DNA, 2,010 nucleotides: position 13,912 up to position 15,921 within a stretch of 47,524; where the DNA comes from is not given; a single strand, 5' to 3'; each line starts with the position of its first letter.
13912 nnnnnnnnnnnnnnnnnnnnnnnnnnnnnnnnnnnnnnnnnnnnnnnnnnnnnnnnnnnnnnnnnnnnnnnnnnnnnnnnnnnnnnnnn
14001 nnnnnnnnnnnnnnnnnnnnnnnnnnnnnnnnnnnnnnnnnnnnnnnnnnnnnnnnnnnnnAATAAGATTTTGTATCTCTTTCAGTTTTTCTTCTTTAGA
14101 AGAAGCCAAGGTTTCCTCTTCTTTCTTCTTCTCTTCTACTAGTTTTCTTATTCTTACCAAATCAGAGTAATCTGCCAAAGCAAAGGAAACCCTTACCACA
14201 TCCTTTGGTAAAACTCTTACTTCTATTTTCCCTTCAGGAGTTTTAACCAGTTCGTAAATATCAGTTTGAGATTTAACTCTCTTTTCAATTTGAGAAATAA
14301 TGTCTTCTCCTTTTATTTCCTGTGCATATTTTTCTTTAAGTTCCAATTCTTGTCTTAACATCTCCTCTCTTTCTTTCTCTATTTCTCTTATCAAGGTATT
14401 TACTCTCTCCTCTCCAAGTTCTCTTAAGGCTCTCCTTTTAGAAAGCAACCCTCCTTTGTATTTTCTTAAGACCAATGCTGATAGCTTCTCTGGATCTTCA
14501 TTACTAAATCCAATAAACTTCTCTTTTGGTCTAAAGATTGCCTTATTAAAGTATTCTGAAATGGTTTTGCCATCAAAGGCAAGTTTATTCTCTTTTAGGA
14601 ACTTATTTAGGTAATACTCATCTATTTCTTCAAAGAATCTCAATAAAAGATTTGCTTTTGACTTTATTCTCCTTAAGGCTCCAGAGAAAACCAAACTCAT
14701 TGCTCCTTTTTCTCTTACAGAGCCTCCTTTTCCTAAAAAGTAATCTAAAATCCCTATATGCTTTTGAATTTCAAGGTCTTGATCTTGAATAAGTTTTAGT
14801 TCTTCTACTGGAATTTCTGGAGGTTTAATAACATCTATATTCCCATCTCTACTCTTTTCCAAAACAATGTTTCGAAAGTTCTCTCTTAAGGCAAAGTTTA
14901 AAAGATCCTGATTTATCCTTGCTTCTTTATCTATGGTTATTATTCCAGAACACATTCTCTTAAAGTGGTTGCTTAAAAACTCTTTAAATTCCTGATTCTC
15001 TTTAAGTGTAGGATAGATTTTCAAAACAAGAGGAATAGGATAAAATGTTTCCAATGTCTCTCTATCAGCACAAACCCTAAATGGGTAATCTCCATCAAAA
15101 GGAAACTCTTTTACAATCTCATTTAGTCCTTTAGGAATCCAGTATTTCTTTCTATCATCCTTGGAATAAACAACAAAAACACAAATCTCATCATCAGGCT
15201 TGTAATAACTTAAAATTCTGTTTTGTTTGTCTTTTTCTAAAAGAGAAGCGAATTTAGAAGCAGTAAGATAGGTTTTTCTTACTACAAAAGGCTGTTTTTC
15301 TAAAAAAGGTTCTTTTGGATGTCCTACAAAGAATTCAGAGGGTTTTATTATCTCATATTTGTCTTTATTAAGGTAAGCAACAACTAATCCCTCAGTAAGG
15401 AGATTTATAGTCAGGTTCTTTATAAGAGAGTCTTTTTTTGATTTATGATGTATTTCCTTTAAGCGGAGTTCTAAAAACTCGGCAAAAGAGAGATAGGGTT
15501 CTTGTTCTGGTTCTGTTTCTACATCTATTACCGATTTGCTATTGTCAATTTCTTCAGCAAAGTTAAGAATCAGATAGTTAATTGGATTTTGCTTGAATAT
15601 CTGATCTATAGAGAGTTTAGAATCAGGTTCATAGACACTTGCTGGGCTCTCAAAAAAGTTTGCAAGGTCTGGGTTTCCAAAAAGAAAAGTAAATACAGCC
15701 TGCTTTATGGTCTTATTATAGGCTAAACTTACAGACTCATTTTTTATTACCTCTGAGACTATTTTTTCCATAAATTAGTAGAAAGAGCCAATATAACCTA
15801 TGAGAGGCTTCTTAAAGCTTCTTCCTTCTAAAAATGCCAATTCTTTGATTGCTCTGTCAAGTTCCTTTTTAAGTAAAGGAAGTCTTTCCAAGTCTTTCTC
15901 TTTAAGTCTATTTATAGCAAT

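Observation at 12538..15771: Complete ATP-dependent DNA ligase fused behind an ASCH-like domain and a ~560-aa portal-sized domain, inside the virion operon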

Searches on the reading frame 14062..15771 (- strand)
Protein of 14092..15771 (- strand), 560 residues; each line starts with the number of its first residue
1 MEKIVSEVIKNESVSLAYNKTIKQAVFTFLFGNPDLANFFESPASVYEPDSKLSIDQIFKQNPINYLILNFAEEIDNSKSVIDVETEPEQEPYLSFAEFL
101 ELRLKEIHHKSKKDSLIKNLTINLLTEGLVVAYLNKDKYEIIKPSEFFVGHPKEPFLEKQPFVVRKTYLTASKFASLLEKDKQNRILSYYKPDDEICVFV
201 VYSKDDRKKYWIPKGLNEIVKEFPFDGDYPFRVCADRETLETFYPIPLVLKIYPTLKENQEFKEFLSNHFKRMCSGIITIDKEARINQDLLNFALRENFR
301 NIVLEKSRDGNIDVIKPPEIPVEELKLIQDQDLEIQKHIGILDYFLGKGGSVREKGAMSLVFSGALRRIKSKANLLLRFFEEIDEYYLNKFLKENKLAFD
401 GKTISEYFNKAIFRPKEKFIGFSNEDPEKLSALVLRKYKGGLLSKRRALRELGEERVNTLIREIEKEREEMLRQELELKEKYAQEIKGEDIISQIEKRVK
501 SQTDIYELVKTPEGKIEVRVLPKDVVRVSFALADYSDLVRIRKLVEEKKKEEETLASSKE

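Call 22: search_protein_families(library=pfam, proteins=[window:14092-15771:-], max_evalue=10)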
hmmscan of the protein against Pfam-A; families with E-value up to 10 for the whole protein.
window:14092-15771:- (560 aa): 1 family
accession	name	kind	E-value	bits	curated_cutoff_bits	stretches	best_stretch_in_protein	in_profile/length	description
PF02519.19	Auxin_inducible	-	0.0095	16.6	26.3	1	158-184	44-70/95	Auxin responsive protein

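Call 31: search_solved_structures(query=A3, max_evalue=10, show_alignments=3)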
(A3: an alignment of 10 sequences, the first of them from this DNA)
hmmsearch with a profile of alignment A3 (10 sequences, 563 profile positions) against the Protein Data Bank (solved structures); distinct sequences matched with E-value up to 10: 0.

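Call 32: find_homologous_proteins(query=A3)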
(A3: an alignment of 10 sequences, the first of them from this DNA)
Query A3 (10 sequences): 8000 candidates shared short words with the query, none scored E <= 0.001.

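Call 34: search_protein_families(library=pfam, alignment_id=A3, max_evalue=5)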
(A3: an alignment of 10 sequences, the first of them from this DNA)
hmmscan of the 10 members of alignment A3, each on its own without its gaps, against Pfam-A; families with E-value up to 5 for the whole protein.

A. member 1, seq(570 aa): 2 families
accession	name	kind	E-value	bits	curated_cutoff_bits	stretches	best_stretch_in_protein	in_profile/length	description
PF02519.19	Auxin_inducible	-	0.0096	16.6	26.3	1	158-184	44-70/95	Auxin responsive protein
PF05424.16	Duffy_binding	-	0.19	12.2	25.5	1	528-566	69-107/186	Duffy binding domain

B. families by the number of members that match (of 10 scanned): 10 families
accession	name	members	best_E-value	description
PF23899.1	SU10_portal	1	0.00018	Phage SU10 portal protein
PF15797.10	DUF4706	1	0.0033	Domain of unknown function (DUF4706)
PF02519.19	Auxin_inducible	1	0.0096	Auxin responsive protein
PF16510.12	P22_portal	1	0.011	Phage P22-like portal protein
PF13821.11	DUF4187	1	0.029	Domain of unknown function (DUF4187)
PF23257.1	DUF7071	1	0.068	Domain of unknown function (DUF7071)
PF21522.3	MreB-like_C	1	0.081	Archaeal actin homologue MreB-like, C-terminal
PF20264.4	DUF4784_N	1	0.093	DUF4784 N-terminal Ig-like domain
PF12142.13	PPO1_DWL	1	0.12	Polyphenol oxidase middle domain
PF05424.16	Duffy_binding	1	0.19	Duffy binding domain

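Call 39: predict_structure(alignment_id=A3)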
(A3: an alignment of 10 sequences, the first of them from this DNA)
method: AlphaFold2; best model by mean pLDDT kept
length: 570 residues; sequences in the alignment: 10
mean_pLDDT: 65.5   pTM: 0.49
mean pLDDT of the five models: 65.5, 64.1, 55.7, 54.2, 49.2
residues with pLDDT >= 90: 4; 70-90: 266; 50-70: 153; < 50: 147
segments of 3 or more residues with pLDDT < 50: 25-67, 238-256, 269-279, 304-307, 312-320, 335-363, 398-401, 423-425, 486-489, 546-557
pLDDT, mean of each block of 10 residues (from residue 1): 56 56 46 40 36 44 47 62 85 84 88 81 68 83 78 75 85 85 83 87 78 68 64 66 34 48 55 45 56 61 50 46 57 49 40 44 54 84 86 57 60 82 55 80 80 75 84 80 53 79 80 79 84 81 57 49 69
secondary structure, 60 per line:
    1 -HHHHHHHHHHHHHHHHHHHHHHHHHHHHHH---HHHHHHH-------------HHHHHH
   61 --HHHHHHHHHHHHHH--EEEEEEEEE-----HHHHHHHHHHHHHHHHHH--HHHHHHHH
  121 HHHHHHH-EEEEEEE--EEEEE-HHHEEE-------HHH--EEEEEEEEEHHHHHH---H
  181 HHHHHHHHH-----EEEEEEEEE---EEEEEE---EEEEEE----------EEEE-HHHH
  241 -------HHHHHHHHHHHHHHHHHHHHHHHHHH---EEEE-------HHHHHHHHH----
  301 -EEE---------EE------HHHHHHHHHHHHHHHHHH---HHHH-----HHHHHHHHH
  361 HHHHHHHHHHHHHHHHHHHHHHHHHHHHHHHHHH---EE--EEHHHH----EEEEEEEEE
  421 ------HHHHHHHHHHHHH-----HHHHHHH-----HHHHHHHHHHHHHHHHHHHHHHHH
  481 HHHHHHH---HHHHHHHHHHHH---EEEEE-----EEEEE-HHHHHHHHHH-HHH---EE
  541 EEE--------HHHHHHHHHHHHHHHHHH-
elements in order: H2-31 H35-41 H55-60 H63-76 E79-87 H93-110 H113-127 E129-135 E138-142 E147-149 E162-170 H171-176 H180-189 E195-203 E207-212 E216-221 E232-235 H237-240 H248-273 E277-280 H288-296 E302-304 H322-339 H343-346 H352-394 H404-407 E412-420 H427-439 H445-451 H457-487 H491-502 E506-510 E516-520 H522-531 E539-543 H552-569

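Call 42: fold_search(model_id=the predicted structure, library=pdb)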
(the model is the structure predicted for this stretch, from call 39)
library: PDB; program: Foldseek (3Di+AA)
matches with E <= 10: 366; with E <= 0.001: 129
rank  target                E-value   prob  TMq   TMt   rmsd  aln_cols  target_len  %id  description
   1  9nwm_A                9.2e-12  1.00  0.43  0.39  14.4       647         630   11  Pseudomonas phage Pa223 Portal (C12 symmetry) (released 2025-08-06)
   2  9vyf_R                1.7e-11  1.00  0.48  0.50   9.5       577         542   10  Cyanopodophage Pan3 portal complex (released 2025-11-26)
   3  9vyf_M                3.1e-11  1.00  0.45  0.47  10.2       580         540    9  Cyanopodophage Pan3 portal complex (released 2025-11-26)
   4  9vyf_K                6.1e-11  1.00  0.46  0.48  10.8       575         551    9  Cyanopodophage Pan3 portal complex (released 2025-11-26)
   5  9vyf_L                6.4e-11  1.00  0.48  0.50   9.6       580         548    9  Cyanopodophage Pan3 portal complex (released 2025-11-26)
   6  9vyf_J                6.8e-11  1.00  0.45  0.46  10.4       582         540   10  Cyanopodophage Pan3 portal complex (released 2025-11-26)
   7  9vyf_H                1.6e-10  1.00  0.47  0.48   9.9       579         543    9  Cyanopodophage Pan3 portal complex (released 2025-11-26)
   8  9m6k_A                3.0e-10  1.00  0.42  0.52   9.9       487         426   11  Cryo-EM structure of bacteriophage NF5 portal (released 2025-12-17)
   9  7z4w_A                4.4e-10  1.00  0.37  0.44   9.2       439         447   13  gp6/gp15/gp16 connector complex of bacteriophage SPP1 (released 2022-11-30)
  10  9vyf_O                4.7e-10  1.00  0.44  0.46  10.6       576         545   10  Cyanopodophage Pan3 portal complex (released 2025-11-26)
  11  9vyf_I                4.7e-10  1.00  0.43  0.44  11.2       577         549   10  Cyanopodophage Pan3 portal complex (released 2025-11-26)
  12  7z44                  7.3e-10  1.00  0.44  0.42  18.1       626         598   10  Portal of bacteriophage SU10 (released 2022-08-10)
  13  7wmp_a                9.6e-10  1.00  0.45  0.46  12.0       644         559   12  Tail structure of Helicobacter pylori bacteriophage KHP30 (released 2023-03-01)
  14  9jyz_j                1.5e-09  1.00  0.40  0.42  12.3       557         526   11  portal-tail complex of mature T7 (released 2024-12-11)
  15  9vyf_Q                1.6e-09  1.00  0.46  0.48  10.2       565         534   10  Cyanopodophage Pan3 portal complex (released 2025-11-26)
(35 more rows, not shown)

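Call 51: fold_search(model_id=the predicted structure, library=viral)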
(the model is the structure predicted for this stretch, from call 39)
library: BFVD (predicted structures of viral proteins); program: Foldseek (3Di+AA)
matches with E <= 10: 537; with E <= 0.001: 247
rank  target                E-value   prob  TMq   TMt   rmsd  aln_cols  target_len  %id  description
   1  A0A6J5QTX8            1.9e-16  1.00  0.47  0.49   9.3       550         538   16  Portal protein [uncultured Caudovirales phage]
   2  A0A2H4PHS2            4.2e-15  1.00  0.46  0.40  16.7       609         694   13  (no name in the UniProt tables at hand)
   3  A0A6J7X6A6            1.3e-14  1.00  0.48  0.49  10.8       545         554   14  Portal protein [uncultured Caudovirales phage]
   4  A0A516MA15            2.7e-14  1.00  0.50  0.48   9.0       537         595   13  (no name in the UniProt tables at hand)
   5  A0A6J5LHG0            2.9e-14  1.00  0.48  0.40  13.3       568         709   12  Portal protein [uncultured Caudovirales phage]
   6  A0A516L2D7            1.4e-13  1.00  0.46  0.41   8.3       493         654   11  (no name in the UniProt tables at hand)
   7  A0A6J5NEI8            7.1e-13  1.00  0.47  0.41  10.0       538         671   11  Head-to-tail connector protein, podovirus-type [uncultured Caudovirales phage]
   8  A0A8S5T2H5            9.4e-13  1.00  0.42  0.44  13.5       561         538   13  PORTAL PROTEIN [Myoviridae sp. ctp4Q36]
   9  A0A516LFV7            2.5e-12  1.00  0.44  0.45  11.1       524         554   14  (no name in the UniProt tables at hand)
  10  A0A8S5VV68            4.2e-12  1.00  0.45  0.49  10.3       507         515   12  (no name in the UniProt tables at hand)
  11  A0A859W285            4.2e-12  1.00  0.40  0.42  11.6       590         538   11  (no name in the UniProt tables at hand)
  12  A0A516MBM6            5.8e-12  1.00  0.45  0.45  11.2       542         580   12  (no name in the UniProt tables at hand)
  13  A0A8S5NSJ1            8.1e-12  1.00  0.48  0.43  10.8       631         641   10  Portal protein [Podoviridae sp. ctrTt13]
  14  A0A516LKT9            8.1e-12  1.00  0.38  0.37  20.0       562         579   12  (no name in the UniProt tables at hand)
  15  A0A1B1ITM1            9.6e-12  1.00  0.40  0.38  28.3       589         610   12  (no name in the UniProt tables at hand)
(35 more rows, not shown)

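Call 54: find_related_loci(query=A3, collection=viral_contigs, flank=10000)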
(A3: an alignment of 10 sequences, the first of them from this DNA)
Query A3 (570 aa) in viral_contigs; peptide patterns used: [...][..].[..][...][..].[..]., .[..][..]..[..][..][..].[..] (x = any residue, [..] = any of these).
43 stretches matched a pattern; 4 encode a relative of the query (tblastn E <= 1e-3); 4 distinct loci.
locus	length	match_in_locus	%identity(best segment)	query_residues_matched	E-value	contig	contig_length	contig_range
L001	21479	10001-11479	26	62-554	6e-43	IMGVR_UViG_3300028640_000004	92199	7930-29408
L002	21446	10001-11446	25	62-534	8e-37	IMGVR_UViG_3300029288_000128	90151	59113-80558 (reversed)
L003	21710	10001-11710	23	1-556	6e-46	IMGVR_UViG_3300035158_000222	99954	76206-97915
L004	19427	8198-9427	29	136-541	8e-28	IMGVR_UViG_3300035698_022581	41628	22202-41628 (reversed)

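Call 59: search_protein_families(library=pfam, proteins=[L001:8154-9809:+, L001:9809-12298:+, L001:12295-13803:+, L004:6147-7769:+, L004:7775-12163:+, L003:7428-9980:+, L003:9974-12556:+, L002:7254-9764:+, L002:9806-12286:+], max_evalue=0.001)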
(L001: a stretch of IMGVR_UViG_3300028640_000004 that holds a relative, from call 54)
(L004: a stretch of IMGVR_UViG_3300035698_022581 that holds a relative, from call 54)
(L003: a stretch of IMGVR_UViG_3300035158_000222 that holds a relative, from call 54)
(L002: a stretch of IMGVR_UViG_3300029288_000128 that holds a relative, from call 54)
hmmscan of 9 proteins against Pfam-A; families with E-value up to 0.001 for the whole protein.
L001:8154-9809:+ (551 aa): 1 family
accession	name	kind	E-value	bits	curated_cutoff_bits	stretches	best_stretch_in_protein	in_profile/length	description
PF05876.18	GpA_ATPase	-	1e-22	81.5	25.6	1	42-244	26-240/247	Phage terminase large subunit gpA, ATPase domain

L001:9809-12298:+ (829 aa): 0 families

L001:12295-13803:+ (502 aa): 0 families

L004:6147-7769:+ (540 aa): 1 family
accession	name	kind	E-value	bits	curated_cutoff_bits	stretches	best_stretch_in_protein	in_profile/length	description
PF05876.18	GpA_ATPase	-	6.7e-23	82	25.6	1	38-246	21-240/247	Phage terminase large subunit gpA, ATPase domain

L004:7775-12163:+ (1462 aa): 2 families
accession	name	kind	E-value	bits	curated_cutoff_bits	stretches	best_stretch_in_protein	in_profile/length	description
PF01068.26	DNA_ligase_A_M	-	1.2e-18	68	26.2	1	823-983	23-193/204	ATP dependent DNA ligase domain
PF01331.24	mRNA_cap_enzyme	-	4.7e-06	27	29.6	1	821-945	17-129/194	mRNA capping enzyme, catalytic domain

L003:7428-9980:+ (850 aa): 2 families
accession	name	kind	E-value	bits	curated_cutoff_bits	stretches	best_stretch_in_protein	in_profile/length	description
PF05876.18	GpA_ATPase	-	2e-20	73.9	25.6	1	316-519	27-241/247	Phage terminase large subunit gpA, ATPase domain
PF14890.11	Intein_splicing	-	5.9e-06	26.6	35.8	1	108-323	37-155/155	Intein splicing domain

L003:9974-12556:+ (860 aa): 0 families

L002:7254-9764:+ (836 aa): 2 families
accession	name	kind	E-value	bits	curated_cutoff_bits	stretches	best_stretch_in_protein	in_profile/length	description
PF05876.18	GpA_ATPase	-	9.4e-23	81.6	25.6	1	293-508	18-241/247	Phage terminase large subunit gpA, ATPase domain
PF14890.11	Intein_splicing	-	9.5e-10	38.9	35.8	1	104-312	39-155/155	Intein splicing domain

L002:9806-12286:+ (826 aa): 0 families

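Call 79: find_related_loci(query=A3, collection=metagenome_contigs, flank=6000)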
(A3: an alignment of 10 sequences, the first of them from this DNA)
Query A3 (570 aa) in metagenome_contigs; peptide patterns used: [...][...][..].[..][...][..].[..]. (x = any residue, [..] = any of these).
153 stretches matched a pattern; 29 encode a relative of the query (tblastn E <= 1e-3); 29 distinct loci.
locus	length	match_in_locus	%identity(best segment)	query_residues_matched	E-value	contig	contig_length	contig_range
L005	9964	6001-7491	26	62-547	6e-53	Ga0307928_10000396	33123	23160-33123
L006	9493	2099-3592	28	62-547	8e-53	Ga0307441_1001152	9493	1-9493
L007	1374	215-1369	32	62-435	1e-52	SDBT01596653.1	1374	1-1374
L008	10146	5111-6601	26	62-546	8e-50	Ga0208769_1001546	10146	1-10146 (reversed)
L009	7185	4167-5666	25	62-549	2e-47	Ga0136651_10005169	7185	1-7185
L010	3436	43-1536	25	62-547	3e-47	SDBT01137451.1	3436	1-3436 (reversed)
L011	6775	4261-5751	24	62-546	2e-46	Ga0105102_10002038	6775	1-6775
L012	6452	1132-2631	26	62-555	6e-46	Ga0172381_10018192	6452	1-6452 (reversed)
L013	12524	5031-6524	25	62-547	9e-46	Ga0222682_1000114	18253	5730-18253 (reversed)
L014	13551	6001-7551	26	19-543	4e-45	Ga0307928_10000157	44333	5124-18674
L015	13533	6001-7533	25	62-569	2e-45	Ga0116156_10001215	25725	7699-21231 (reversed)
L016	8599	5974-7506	25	62-569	2e-45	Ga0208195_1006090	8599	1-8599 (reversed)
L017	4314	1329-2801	27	62-548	3e-45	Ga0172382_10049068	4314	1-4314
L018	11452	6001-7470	26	62-548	1e-44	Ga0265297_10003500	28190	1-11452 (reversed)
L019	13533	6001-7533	24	62-569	7e-45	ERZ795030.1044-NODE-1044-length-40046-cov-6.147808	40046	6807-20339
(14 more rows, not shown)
